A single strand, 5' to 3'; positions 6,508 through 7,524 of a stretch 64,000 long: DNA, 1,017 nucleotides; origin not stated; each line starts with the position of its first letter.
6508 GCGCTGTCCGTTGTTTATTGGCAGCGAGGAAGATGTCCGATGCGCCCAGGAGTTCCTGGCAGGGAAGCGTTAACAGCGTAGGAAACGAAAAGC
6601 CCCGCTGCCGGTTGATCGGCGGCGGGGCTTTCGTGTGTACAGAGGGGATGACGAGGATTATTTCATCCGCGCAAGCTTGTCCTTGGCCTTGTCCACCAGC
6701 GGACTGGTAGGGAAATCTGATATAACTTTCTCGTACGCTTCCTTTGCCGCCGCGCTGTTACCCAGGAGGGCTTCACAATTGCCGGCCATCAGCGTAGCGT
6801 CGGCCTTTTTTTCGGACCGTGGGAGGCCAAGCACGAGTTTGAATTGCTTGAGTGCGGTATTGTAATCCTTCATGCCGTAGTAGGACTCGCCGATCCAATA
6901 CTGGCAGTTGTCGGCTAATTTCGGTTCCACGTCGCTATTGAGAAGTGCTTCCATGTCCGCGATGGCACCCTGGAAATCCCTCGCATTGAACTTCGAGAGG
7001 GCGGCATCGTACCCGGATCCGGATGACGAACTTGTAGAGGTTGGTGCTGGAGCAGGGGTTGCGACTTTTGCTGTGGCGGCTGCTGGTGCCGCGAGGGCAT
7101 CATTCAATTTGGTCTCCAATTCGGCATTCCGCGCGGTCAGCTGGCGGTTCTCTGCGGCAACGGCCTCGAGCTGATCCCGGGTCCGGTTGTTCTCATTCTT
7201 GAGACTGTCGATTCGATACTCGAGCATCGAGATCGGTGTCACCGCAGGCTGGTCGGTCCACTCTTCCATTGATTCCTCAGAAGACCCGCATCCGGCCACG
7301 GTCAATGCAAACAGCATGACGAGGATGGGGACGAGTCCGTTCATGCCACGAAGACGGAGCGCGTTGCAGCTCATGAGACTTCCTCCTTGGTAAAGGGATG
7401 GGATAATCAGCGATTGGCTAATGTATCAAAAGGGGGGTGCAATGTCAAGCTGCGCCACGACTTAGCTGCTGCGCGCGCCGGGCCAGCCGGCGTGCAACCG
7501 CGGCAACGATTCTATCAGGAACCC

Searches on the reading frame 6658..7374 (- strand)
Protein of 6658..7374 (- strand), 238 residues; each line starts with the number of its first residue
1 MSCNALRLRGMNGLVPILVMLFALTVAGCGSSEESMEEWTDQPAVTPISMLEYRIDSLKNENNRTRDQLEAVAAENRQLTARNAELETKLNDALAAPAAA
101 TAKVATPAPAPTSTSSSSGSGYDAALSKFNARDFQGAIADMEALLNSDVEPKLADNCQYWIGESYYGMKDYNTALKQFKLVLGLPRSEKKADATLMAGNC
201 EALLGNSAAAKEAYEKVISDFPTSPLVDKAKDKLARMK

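Call 48: search_protein_families(library=ncbifam, proteins=[window:6658-7374:-], max_evalue=0.00001)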
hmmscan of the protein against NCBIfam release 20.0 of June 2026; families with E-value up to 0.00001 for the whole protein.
window:6658-7374:- (238 aa): 4 families
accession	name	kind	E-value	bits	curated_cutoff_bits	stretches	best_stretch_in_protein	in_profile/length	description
TIGR02795.1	tol_pal_ybgF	equivalog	2.7e-21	76.4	90.1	1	121-234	5-119/119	tol-pal system protein YbgF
NF008068.0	PRK10803.1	equivalog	1.9e-12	47.7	383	1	56-236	85-262/263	cell division protein CpoB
TIGR03302.1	OM_YfiO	subfamily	9.5e-11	41.6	81.4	1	114-236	29-160/239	outer membrane protein assembly factor BamD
NF053852.1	vesicle_Bd0635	exception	1.5e-07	31.3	250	0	70-238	102-222/223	CpoB-like predatory vesicle lipoprotein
